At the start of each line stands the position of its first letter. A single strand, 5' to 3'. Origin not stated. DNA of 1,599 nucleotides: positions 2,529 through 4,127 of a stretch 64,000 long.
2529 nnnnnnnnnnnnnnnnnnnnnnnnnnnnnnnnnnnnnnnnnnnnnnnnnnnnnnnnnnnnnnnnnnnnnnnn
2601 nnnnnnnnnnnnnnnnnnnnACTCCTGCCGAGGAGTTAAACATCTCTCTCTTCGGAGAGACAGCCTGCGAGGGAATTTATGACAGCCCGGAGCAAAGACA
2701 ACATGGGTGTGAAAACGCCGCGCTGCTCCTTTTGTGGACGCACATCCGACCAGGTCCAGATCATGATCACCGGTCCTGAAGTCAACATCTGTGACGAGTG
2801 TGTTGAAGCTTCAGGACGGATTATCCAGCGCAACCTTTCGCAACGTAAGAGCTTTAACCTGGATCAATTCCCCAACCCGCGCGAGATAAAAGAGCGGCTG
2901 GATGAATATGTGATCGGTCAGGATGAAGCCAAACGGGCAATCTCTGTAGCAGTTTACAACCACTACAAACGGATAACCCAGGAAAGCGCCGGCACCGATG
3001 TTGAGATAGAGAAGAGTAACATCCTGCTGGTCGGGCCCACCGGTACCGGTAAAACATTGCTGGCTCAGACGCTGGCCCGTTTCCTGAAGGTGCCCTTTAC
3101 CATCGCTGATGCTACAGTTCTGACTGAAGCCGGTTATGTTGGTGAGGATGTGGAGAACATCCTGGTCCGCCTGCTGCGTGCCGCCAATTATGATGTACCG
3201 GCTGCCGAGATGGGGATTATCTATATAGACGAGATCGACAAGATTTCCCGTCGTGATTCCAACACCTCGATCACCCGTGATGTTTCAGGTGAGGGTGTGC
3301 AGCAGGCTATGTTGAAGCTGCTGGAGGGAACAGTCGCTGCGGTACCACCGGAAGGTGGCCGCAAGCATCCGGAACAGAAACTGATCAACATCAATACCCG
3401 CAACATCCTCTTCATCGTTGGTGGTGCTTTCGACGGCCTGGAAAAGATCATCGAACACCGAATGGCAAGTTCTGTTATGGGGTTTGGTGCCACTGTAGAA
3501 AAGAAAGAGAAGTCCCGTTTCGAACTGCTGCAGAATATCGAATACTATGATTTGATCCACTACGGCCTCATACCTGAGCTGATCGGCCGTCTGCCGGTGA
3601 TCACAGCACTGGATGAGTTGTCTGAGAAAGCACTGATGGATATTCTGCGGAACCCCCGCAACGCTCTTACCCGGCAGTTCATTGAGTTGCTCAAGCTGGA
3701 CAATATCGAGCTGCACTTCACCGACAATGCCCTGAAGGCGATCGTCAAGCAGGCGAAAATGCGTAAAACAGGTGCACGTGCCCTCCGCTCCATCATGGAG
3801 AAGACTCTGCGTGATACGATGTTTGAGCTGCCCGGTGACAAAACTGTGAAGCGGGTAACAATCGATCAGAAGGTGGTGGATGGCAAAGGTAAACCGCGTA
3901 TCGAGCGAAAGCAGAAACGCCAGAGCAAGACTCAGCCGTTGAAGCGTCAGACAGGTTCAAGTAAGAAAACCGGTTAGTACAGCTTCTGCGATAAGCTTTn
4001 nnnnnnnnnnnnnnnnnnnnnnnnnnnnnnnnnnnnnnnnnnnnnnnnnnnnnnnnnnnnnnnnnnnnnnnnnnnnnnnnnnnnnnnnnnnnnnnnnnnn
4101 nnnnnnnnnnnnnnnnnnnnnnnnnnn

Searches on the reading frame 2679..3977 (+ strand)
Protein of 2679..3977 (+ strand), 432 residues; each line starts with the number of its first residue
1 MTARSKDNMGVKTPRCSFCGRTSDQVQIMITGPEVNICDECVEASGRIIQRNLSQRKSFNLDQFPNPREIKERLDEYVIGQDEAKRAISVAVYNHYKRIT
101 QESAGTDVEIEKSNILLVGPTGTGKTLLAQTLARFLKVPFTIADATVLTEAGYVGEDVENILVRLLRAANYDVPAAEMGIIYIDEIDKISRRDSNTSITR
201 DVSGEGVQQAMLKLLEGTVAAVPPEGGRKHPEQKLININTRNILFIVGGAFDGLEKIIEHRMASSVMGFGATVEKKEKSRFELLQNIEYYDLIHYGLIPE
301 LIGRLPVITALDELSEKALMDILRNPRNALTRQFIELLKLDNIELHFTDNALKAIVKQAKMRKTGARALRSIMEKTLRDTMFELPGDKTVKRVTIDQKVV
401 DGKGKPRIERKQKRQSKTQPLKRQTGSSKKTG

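Call 65: find_encoding_contigs(protein=window:2679-3977:+, flank=10000, max_places=2)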
Protein window:2679-3977:+ (432 aa): 23 contigs read that carry it; 2 places shown.
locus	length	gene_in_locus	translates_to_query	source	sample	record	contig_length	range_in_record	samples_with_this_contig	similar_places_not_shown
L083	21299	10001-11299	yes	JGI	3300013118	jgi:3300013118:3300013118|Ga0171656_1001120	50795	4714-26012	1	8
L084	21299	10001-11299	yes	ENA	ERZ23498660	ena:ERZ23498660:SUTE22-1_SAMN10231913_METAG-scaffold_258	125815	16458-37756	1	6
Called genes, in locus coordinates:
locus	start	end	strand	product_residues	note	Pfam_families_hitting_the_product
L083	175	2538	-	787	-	PF13517:FG-GAP_3, PF00801:PKD (weak), PF18911:PKD_4 (faint), PF13385:Laminin_G_3, PF18962:Por_Secre_tail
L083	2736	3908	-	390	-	PF13535:ATP-grasp_4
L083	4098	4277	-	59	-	-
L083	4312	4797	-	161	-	PF00254:FKBP_C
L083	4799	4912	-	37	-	-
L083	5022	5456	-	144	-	PF13474:SnoaL_3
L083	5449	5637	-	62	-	-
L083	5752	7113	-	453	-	PF00270:DEAD, PF04851:ResIII, PF00271:Helicase_C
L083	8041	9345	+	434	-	PF05697:Trigger_N, PF05698:Trigger_C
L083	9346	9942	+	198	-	PF00574:CLP_protease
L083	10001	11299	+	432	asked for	PF06689:zf-C4_ClpX, PF00493:MCM (weak), PF01078:Mg_chelatase (faint), PF05496:RuvB_N (faint), PF00004:AAA, PF07724:AAA_2, PF07728:AAA_5 (weak), PF10431:ClpB_D2-small, +1 more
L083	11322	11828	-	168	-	PF13302:Acetyltransf_3, PF00583:Acetyltransf_1, PF08445:FR47 (weak)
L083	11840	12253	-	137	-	PF00583:Acetyltransf_1, PF13673:Acetyltransf_10, PF13508:Acetyltransf_7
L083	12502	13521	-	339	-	PF03060:NMO, PF05690:ThiG (faint)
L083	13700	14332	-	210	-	PF13489:Methyltransf_23, PF08242:Methyltransf_12 (faint)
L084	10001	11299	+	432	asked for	PF06689:zf-C4_ClpX, PF00493:MCM (weak), PF01078:Mg_chelatase (faint), PF05496:RuvB_N (faint), PF00004:AAA, PF07724:AAA_2, PF07728:AAA_5 (weak), PF10431:ClpB_D2-small, +1 more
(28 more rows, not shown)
